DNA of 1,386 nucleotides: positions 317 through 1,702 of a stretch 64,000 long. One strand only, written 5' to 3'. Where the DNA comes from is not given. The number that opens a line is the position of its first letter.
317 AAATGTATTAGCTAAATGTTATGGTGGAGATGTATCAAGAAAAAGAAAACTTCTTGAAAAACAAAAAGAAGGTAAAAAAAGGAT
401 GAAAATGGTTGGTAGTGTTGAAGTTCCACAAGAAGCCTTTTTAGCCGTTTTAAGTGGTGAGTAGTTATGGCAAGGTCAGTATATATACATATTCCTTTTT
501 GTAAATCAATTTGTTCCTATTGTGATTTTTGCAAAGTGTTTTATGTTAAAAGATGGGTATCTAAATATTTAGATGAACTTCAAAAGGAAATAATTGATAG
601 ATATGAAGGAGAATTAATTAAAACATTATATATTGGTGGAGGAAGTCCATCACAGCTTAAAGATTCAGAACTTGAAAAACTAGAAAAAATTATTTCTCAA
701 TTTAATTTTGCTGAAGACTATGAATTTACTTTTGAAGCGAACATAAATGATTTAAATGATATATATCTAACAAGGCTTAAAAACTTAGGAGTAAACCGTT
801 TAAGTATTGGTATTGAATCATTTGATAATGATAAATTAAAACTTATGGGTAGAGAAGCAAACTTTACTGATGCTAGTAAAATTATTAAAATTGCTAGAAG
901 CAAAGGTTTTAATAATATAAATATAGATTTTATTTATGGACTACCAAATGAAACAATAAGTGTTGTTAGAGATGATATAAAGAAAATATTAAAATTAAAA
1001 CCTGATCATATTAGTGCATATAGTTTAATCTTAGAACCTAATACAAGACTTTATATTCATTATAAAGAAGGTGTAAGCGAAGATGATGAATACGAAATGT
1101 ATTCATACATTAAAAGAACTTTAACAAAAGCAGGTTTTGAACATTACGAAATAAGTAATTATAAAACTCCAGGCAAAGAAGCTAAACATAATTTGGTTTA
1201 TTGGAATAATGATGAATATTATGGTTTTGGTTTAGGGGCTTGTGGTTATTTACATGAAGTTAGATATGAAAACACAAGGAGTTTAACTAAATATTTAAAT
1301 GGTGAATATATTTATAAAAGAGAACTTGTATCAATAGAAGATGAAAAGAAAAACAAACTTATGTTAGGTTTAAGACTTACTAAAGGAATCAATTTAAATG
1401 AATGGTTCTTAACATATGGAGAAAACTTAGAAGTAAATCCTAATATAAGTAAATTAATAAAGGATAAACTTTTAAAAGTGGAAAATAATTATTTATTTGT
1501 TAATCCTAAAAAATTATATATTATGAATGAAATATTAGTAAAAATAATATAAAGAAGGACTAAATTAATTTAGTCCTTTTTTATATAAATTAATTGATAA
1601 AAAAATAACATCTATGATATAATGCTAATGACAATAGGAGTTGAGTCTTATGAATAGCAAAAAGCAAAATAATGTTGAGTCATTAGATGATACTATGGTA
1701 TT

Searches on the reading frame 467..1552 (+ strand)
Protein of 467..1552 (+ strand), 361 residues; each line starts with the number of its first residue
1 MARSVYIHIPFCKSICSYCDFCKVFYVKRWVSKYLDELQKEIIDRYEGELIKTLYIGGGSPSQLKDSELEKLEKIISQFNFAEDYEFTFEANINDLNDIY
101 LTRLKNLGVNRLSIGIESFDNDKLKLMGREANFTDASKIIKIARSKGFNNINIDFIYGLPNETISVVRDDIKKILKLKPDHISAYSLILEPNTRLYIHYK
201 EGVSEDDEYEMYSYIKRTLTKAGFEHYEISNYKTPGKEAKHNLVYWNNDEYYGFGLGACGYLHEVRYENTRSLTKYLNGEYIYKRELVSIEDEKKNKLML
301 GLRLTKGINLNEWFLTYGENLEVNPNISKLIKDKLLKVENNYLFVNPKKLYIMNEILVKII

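Call 79: find_encoding_contigs(protein=window:467-1552:+, flank=10000, max_places=2)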
Protein window:467-1552:+ (361 aa): no gene with exactly this product is on record in the collection.
